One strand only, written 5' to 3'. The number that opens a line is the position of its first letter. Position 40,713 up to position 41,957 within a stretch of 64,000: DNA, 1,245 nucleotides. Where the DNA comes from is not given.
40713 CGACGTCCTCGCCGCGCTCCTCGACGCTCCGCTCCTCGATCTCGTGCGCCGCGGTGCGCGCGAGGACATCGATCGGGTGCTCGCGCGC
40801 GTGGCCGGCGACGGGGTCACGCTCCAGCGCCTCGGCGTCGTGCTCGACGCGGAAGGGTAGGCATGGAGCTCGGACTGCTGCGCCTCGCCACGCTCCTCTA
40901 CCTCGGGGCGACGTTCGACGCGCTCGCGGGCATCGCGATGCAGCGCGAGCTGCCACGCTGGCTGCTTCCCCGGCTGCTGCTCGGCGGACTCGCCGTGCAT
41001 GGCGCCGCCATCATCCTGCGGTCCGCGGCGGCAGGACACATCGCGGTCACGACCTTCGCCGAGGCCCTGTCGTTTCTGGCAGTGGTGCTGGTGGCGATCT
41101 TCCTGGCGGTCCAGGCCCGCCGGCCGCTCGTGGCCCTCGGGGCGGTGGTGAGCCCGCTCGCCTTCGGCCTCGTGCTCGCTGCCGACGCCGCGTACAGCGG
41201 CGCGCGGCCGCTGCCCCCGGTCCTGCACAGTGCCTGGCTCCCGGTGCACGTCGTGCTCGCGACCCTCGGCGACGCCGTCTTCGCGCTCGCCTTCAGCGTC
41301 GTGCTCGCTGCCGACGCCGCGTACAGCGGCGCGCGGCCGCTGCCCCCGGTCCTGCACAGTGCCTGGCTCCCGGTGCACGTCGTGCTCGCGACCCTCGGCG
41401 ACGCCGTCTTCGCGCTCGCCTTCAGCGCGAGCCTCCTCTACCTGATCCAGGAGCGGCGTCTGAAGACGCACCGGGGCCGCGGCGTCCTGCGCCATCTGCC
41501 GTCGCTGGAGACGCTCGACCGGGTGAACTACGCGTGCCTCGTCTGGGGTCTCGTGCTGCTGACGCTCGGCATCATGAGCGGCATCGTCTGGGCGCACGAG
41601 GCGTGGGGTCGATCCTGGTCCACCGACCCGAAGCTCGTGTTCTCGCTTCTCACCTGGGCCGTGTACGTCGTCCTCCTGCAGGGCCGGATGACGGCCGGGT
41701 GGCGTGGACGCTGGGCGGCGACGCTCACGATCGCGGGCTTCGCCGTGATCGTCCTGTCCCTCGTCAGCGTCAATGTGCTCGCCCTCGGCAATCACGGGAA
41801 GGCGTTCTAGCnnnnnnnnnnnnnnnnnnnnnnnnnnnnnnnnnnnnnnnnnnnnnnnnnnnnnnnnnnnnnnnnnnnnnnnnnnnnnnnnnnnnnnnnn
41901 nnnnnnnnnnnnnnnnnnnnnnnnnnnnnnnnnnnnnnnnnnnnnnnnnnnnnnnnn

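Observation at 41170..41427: Perfect 129-bp in-frame tandem duplication inside the ccsA/hemX-like cytochrome c assembly gene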

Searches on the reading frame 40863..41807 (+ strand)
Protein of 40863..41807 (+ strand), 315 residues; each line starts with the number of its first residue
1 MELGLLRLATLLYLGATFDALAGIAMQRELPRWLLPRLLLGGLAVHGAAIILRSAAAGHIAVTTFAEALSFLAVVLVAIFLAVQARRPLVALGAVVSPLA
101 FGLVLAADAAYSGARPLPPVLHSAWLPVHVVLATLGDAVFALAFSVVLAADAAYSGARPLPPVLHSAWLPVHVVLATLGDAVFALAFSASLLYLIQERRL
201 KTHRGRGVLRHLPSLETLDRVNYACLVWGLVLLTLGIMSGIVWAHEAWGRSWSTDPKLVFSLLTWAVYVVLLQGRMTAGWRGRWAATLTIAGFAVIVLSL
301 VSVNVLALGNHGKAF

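Call 7: search_protein_families(library=pfam, proteins=[window:40863-41807:+])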
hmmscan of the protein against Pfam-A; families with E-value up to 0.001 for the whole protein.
window:40863-41807:+ (315 aa): 1 family
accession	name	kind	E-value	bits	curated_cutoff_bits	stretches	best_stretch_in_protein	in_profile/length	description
PF01578.25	Cytochrom_C_asm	-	2.1e-43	148.8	29.9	2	156-308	59-209/212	Cytochrome C assembly protein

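Call 8: search_protein_families(library=ncbifam, proteins=[window:40863-41807:+])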
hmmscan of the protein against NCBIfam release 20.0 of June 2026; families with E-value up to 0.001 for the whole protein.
window:40863-41807:+ (315 aa): 1 family
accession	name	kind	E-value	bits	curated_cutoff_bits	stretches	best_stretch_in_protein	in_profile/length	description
TIGR03144.1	cytochr_II_ccsB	equivalog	3.6e-56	190.7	187.6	2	154-311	78-249/252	c-type cytochrome biogenesis protein CcsB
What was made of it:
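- On System II cytochrome c synthase CcsA/ResC: The window allele scores 190.7 only through two stretches that count the repeat twice (call 8).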

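Call 9: find_homologous_proteins(query=window:40863-41807:+)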
Query window:40863-41807:+ (315 aa): 450 proteins with E <= 0.001 among 8000 candidates; the best 120 are listed.
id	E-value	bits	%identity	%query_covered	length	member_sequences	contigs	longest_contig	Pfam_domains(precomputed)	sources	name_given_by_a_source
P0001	2.0e-179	614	85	100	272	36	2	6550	PF01578.26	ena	-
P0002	1.8e-156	538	77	94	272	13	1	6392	PF01578.26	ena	-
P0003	2.4e-156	538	78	87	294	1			PF01578.26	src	-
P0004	4.2e-156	537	77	94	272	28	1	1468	PF01578.26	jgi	-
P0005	2.6e-153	528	75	100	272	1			PF01578.26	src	-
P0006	3.6e-150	518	83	100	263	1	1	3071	PF01578.26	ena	-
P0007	1.3e-149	516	71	100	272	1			PF01578.26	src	-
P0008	9.4e-149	513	71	100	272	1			PF01578.26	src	-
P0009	3.5e-148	511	73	100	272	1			PF01578.26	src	-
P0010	1.8e-147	509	72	100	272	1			PF01578.26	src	-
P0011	3.3e-146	505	73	92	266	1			PF01578.26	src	-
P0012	4.2e-144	498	69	100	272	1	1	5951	PF01578.26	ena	-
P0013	7.1e-144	497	69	100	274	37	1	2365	PF01578.26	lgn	-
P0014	8.2e-144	497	70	100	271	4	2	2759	PF01578.26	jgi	-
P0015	8.4e-144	497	69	100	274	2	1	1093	PF01578.26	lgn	-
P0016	1.5e-143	496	69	100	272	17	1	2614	PF01578.26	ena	-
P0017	2.6e-143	495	67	100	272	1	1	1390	PF01578.26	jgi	jgi:cytochrome c-type biogenesis protein CcsB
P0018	3.2e-143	495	70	95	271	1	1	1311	PF01578.26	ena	-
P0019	1.0e-142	493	70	95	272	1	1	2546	PF01578.26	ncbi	-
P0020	2.6e-142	492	68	100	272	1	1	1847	PF01578.26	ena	-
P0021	1.6e-141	489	69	100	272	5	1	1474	PF01578.26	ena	-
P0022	3.8e-141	488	67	100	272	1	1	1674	PF01578.26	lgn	-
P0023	2.0e-140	486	68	100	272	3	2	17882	PF01578.26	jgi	jgi:cytochrome c-type biogenesis protein CcsB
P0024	2.4e-140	485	70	100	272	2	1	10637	PF01578.26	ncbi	-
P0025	2.4e-140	485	70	95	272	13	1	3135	PF01578.26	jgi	-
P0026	3.2e-140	485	68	100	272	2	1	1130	PF01578.26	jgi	jgi:cytochrome c-type biogenesis protein CcsB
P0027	3.6e-140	485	69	100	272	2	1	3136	PF01578.26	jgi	jgi:cytochrome c-type biogenesis protein CcsB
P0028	5.0e-140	484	67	100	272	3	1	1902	PF01578.26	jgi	jgi:cytochrome c-type biogenesis protein CcsB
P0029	5.9e-140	484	68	95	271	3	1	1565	PF01578.26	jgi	jgi:cytochrome c-type biogenesis protein CcsB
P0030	1.4e-139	483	67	100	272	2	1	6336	PF01578.26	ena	-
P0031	1.7e-139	483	67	100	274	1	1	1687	PF01578.26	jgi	jgi:cytochrome c-type biogenesis protein CcsB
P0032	2.2e-139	482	68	95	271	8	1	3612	PF01578.26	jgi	jgi:cytochrome c-type biogenesis protein CcsB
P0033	4.1e-139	481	67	100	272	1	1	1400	PF01578.26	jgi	-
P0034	5.3e-139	481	67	100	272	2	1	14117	PF01578.26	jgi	jgi:cytochrome c-type biogenesis protein CcsB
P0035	6.4e-139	481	69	100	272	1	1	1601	PF01578.26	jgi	jgi:cytochrome c-type biogenesis protein CcsB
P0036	9.4e-139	480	70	97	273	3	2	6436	PF01578.26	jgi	jgi:cytochrome c-type biogenesis protein CcsB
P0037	1.5e-138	479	67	100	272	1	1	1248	PF01578.26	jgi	jgi:cytochrome c-type biogenesis protein CcsB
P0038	1.7e-138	479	68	100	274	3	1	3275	PF01578.26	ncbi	-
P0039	2.0e-138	479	68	100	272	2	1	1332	PF01578.26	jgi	jgi:cytochrome c-type biogenesis protein CcsB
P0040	2.5e-138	479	67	100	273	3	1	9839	PF01578.26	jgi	jgi:cytochrome c-type biogenesis protein CcsB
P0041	4.0e-138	478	68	100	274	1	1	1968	PF01578.26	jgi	jgi:cytochrome c-type biogenesis protein CcsB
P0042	4.1e-138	478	67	100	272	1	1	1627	PF01578.26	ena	-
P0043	5.3e-137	474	67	100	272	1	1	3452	PF01578.26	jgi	jgi:cytochrome c-type biogenesis protein CcsB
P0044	5.4e-137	474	68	100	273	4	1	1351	PF01578.26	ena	-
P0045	7.2e-137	474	68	96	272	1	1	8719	PF01578.26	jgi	jgi:cytochrome c-type biogenesis protein CcsB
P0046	9.3e-137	474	66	100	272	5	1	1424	PF01578.26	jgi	-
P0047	1.3e-136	473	67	100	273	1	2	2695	PF01578.26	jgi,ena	-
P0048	1.9e-136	472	66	100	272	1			PF01578.26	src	-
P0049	2.6e-136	472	69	100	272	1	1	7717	PF01578.26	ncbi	-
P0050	2.8e-136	472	68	100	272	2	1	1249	PF01578.26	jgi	-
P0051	3.0e-136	472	68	100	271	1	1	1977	PF01578.26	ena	-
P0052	5.5e-136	471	66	100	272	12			PF01578.26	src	-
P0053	8.2e-136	470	66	100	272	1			PF01578.26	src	-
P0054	1.0e-135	470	70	87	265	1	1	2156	PF01578.26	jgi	jgi:cytochrome c-type biogenesis protein CcsB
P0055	1.3e-135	470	65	100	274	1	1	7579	PF01578.26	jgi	jgi:cytochrome c-type biogenesis protein CcsB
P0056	1.5e-135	469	67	100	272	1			PF01578.26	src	-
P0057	2.6e-135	469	71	89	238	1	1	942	PF01578.26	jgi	jgi:cytochrome c-type biogenesis protein CcsB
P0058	3.0e-135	469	67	100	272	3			PF01578.26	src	-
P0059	4.0e-135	468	66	100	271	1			PF01578.26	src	-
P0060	4.9e-135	468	68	100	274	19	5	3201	PF01578.26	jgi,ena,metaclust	jgi:cytochrome c-type biogenesis protein CcsB|metaclust:\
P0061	1.5e-134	466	67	100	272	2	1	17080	PF01578.26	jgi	jgi:cytochrome c-type biogenesis protein CcsB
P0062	2.1e-134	466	65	100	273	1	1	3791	PF01578.26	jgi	jgi:cytochrome c-type biogenesis protein CcsB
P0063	2.9e-134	465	67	100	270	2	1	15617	PF01578.26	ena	-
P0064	4.9e-134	465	67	100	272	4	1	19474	PF01578.26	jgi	jgi:cytochrome c-type biogenesis protein CcsB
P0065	5.3e-134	464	65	100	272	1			PF01578.26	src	-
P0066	8.9e-134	464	66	99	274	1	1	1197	PF01578.26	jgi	jgi:cytochrome c-type biogenesis protein CcsB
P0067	9.3e-134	464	67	100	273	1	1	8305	PF01578.26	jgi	-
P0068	1.0e-133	464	73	82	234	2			PF01578.26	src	-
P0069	1.4e-133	463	66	100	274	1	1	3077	PF01578.26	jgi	-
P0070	4.0e-133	462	64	100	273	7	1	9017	PF01578.26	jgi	jgi:cytochrome c-type biogenesis protein CcsB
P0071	6.4e-133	461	66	100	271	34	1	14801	PF01578.26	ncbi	-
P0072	7.2e-133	461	66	100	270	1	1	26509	PF01578.26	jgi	jgi:cytochrome c-type biogenesis protein CcsB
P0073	8.7e-133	460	65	100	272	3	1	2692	PF01578.26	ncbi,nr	ncbi:MAG TPA: cytochrome c biogenesis protein CcsA [Verrucomicrobiae bacterium]|nr:cytochrome c biog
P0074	9.4e-133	460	67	92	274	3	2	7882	PF01578.26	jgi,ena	-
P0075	1.0e-132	460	66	100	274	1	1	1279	PF01578.26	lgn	-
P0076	1.4e-132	460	63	100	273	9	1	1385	PF01578.26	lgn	-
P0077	2.3e-132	459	66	100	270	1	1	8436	PF01578.26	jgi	jgi:cytochrome c-type biogenesis protein CcsB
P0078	2.6e-132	459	66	100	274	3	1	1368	PF01578.26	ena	-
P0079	4.3e-132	458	67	100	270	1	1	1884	PF01578.26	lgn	-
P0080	8.8e-132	457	66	100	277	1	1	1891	PF01578.26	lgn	-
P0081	1.0e-131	457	66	100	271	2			PF01578.26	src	-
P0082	1.2e-131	457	66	96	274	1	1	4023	PF01578.26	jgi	jgi:cytochrome c-type biogenesis protein CcsB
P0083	1.4e-131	456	65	100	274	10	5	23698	PF01578.26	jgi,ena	-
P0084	3.8e-131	455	66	94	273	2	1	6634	PF01578.26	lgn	-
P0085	6.0e-131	454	68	100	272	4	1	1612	PF01578.26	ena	-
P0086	8.4e-131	454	66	94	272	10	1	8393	PF01578.26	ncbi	-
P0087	1.1e-130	454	67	99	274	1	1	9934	PF01578.26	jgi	jgi:cytochrome c-type biogenesis protein CcsB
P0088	1.4e-130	453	65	100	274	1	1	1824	PF01578.26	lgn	-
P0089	2.0e-130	453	63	95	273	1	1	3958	PF01578.26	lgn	-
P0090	2.6e-130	452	63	100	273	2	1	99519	PF01578.26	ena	-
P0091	1.1e-129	450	65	100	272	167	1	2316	PF01578.26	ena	-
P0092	2.1e-129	449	67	100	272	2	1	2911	PF01578.26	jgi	jgi:cytochrome c-type biogenesis protein CcsB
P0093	5.6e-129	448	73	83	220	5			PF01578.26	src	-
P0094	1.7e-128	446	64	100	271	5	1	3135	PF01578.26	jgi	jgi:cytochrome c-type biogenesis protein CcsB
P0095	3.8e-128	445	63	100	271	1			PF01578.26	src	-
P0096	4.0e-128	445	65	100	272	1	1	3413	PF01578.26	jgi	jgi:cytochrome c-type biogenesis protein CcsB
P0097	4.3e-128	445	67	100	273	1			PF01578.26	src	-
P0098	1.6e-127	443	64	100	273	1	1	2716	PF01578.26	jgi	jgi:cytochrome c-type biogenesis protein CcsB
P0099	3.0e-127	442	64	100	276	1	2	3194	PF01578.26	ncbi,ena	-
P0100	1.0e-126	441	63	100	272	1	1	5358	PF01578.26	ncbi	-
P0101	1.2e-126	440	63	100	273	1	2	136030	PF01578.26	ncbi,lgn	-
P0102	8.2e-126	438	73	78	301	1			PF01578.26,PF05201.21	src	-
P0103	1.0e-125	437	63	100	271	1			PF01578.26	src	-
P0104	1.2e-125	437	63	99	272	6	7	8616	PF01578.26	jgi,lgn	jgi:cytochrome c-type biogenesis protein CcsB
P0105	1.3e-125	437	65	100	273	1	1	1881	PF01578.26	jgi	jgi:cytochrome c-type biogenesis protein CcsB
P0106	3.5e-125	435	66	97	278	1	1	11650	PF01578.26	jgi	jgi:cytochrome c-type biogenesis protein CcsB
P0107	5.9e-125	435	66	100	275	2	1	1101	PF01578.26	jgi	jgi:cytochrome c-type biogenesis protein CcsB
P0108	1.4e-124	433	71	79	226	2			PF01578.26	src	-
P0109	2.0e-124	433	63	99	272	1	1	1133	PF01578.26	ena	-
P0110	2.0e-124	433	64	100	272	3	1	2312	PF01578.26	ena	-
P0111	2.2e-124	433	61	99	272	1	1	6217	PF01578.26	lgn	-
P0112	2.7e-124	433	63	100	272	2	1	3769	PF01578.26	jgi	jgi:cytochrome c-type biogenesis protein CcsB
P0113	5.8e-124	431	65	92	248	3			PF01578.26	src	-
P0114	7.6e-123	428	65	96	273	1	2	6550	PF01578.26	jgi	jgi:cytochrome c-type biogenesis protein CcsB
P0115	8.0e-123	428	68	88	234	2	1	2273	PF01578.26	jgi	jgi:cytochrome c-type biogenesis protein CcsB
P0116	1.1e-122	427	63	99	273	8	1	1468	PF01578.26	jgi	jgi:cytochrome c-type biogenesis protein CcsB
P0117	1.5e-122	427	60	94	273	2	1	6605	PF01578.26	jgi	jgi:cytochrome c-type biogenesis protein CcsB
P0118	2.2e-122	426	63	99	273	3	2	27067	PF01578.26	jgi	jgi:cytochrome c-type biogenesis protein CcsB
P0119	6.1e-122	425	67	81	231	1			PF01578.26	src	-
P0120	2.3e-121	423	62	99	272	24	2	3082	PF01578.26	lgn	-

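Call 10: find_encoding_contigs(protein=window:40863-41807:+, flank=3000)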
Protein window:40863-41807:+ (315 aa): no gene with exactly this product is on record in the collection.

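Call 12: find_encoding_contigs(protein=P0001, flank=5000)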
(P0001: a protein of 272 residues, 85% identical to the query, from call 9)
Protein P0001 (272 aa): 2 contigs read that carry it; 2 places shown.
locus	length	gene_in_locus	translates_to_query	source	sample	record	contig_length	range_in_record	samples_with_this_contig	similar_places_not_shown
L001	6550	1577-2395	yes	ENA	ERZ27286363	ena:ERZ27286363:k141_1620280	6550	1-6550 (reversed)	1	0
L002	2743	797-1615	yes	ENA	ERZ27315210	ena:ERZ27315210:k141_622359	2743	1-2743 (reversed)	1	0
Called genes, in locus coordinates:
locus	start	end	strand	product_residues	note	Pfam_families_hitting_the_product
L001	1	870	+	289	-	?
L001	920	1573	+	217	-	PF13241:NAD_binding_7, PF14824:Sirohm_synth_M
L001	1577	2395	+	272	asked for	PF01578:Cytochrom_C_asm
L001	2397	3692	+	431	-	PF05201:GlutR_N, PF01488:Shikimate_DH, PF00745:GlutR_dimer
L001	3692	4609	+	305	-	PF01379:Porphobil_deam, PF03900:Porphobil_deamC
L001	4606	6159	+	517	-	PF00590:TP_methylase, PF02602:HEM4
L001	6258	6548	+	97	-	?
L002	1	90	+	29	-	?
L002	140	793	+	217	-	PF13241:NAD_binding_7, PF14824:Sirohm_synth_M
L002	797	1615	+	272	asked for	PF01578:Cytochrom_C_asm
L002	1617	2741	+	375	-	?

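Call 13: find_encoding_contigs(protein=P0006, flank=5000)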
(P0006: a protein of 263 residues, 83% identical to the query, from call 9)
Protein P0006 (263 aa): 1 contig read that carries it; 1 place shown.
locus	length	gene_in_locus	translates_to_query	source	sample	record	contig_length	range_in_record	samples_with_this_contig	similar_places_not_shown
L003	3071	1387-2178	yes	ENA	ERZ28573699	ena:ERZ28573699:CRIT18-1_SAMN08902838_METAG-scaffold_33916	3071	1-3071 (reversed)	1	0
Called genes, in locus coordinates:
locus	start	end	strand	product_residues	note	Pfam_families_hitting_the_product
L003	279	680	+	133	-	PF01476:LysM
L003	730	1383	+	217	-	PF13241:NAD_binding_7, PF14824:Sirohm_synth_M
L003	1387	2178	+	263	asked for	PF01578:Cytochrom_C_asm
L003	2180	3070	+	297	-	?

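Call 14: find_related_loci(query=P0001, collection=genome_contigs, flank=6000)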
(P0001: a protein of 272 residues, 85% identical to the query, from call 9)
Query P0001 (272 aa) in genome_contigs; peptide patterns used: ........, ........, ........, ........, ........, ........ (x = any residue, [..] = any of these).
119 stretches matched a pattern; 28 encode a relative of the query (tblastn E <= 1e-3); 28 distinct loci.
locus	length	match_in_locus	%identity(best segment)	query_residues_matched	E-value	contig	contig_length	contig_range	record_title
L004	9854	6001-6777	86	20-272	1e-127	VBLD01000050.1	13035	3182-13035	MAG: Deltaproteobacteria bacterium isolate DP_26 14_1009_16_30cm_scaffold_32536, whole genome shotgun sequence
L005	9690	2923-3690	81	16-272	4e-114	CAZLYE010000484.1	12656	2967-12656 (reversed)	MAG TPA_asm: uncultured Candidatus Binatia bacterium isolate binchicken_co279_102 genome assembly, contig: k141_1756846,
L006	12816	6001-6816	72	1-272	4e-112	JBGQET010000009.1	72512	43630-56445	MAG: Candidatus Binatia bacterium isolate OBJ2_061818_090_70 k141_282667_length_72512_cov_14.0562, whole genome shotgun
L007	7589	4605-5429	69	1-272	8e-109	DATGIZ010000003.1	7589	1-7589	MAG TPA_asm: Candidatus Binatia bacterium isolate SMAG_U9820 k141_521562, whole genome shotgun sequence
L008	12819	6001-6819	72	1-272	2e-108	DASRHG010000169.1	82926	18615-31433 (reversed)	MAG TPA_asm: Candidatus Binatia bacterium isolate SMAG_U10078 k141_2437130, whole genome shotgun sequence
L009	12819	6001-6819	73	1-272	4e-107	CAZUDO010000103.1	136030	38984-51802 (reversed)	MAG TPA_asm: uncultured Candidatus Binatia bacterium isolate binchicken_co165_346 genome assembly, contig: k141_805501,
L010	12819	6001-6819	68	1-272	2e-102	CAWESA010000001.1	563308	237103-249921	MAG: uncultured delta proteobacterium isolate MFD04944.bin.1.34 genome assembly, contig: contig_20850, whole genome shot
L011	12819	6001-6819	66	1-272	3e-102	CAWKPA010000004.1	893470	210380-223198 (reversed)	MAG: uncultured delta proteobacterium isolate MFD09779.bin.1.362 genome assembly, contig: contig_45768, whole genome sho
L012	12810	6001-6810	68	1-269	1e-101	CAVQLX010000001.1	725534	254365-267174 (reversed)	MAG: uncultured delta proteobacterium isolate MFD03975.bin.1.282 genome assembly, contig: contig_11190, whole genome sho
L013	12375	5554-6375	65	1-272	4e-100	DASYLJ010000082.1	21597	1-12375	MAG TPA_asm: Candidatus Binatia bacterium isolate SMAG_U4345 k141_886136, whole genome shotgun sequence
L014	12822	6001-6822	65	1-272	3e-100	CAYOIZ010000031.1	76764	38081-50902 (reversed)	MAG TPA_asm: uncultured Candidatus Binatia bacterium isolate binchicken_co199_112 genome assembly, contig: NODE_429_leng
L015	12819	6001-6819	66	1-272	6e-99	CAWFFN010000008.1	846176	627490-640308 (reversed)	MAG: uncultured delta proteobacterium isolate MFD00822.bin.1.250 genome assembly, contig: contig_44102, whole genome sho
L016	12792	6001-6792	64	13-272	2e-96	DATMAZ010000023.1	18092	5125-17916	MAG TPA_asm: Candidatus Limnocylindria bacterium isolate SMAG_U13339 k141_202491, whole genome shotgun sequence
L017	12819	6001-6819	64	1-272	2e-96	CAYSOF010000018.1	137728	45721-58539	MAG TPA_asm: uncultured Candidatus Binatia bacterium isolate binchicken_co179_115 genome assembly, contig: NODE_573_leng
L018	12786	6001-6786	65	1-261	5e-94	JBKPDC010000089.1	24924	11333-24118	MAG: Thermodesulfobacteriota bacterium isolate GB_EKS_MAG_00034 GB_EKS_000000471815, whole genome shotgun sequence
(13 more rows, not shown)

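Call 18: list_cluster_members(proteins=[P0001, P0006, window:40863-41807:+])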
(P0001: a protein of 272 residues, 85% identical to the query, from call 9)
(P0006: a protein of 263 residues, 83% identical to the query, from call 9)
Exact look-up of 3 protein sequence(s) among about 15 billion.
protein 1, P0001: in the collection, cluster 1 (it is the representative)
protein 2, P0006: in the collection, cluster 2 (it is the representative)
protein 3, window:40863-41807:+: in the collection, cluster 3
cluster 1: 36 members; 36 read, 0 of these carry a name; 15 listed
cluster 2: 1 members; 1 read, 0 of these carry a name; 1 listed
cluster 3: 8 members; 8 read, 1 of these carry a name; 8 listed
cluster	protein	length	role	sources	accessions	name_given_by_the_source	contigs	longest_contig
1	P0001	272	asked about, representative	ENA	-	-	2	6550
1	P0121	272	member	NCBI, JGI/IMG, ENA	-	-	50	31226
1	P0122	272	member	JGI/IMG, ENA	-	-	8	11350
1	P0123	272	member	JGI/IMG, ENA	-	-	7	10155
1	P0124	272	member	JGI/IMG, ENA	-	-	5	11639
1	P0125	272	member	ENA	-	-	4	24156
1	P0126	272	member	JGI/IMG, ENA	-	-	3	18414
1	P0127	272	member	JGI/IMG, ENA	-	-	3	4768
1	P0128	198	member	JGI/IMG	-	-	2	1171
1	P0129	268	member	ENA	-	-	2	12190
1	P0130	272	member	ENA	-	-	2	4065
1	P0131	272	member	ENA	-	-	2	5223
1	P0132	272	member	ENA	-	-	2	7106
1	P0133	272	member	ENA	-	-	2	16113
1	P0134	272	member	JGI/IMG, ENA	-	-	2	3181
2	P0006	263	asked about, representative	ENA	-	-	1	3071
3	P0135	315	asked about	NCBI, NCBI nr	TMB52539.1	MAG: hypothetical protein E6J56_16020 [Deltaproteobacteria bacterium]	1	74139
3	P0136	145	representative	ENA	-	-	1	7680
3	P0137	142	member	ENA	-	-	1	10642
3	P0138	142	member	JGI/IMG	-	-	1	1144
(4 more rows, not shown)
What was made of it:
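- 40863..41810 (+): hemX-like gene (315 aa with the duplication, 272 aa without). PF01578; eight helices in the single-copy model. Identical to NCBI TMB52539.1 (call 18).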

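Call 20: find_encoding_contigs(protein=P0136, flank=3000)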
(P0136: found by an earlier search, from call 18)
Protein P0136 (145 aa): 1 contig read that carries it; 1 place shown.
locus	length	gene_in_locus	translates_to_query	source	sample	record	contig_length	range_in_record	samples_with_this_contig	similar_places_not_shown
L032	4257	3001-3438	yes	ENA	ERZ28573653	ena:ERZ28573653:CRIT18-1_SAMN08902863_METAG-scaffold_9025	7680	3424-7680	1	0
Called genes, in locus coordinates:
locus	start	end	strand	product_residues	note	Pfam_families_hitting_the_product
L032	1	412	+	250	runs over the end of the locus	-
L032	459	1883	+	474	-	PF01464:SLT, PF01476:LysM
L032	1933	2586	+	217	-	PF13241:NAD_binding_7, PF14824:Sirohm_synth_M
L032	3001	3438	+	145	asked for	PF01578:Cytochrom_C_asm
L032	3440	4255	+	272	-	?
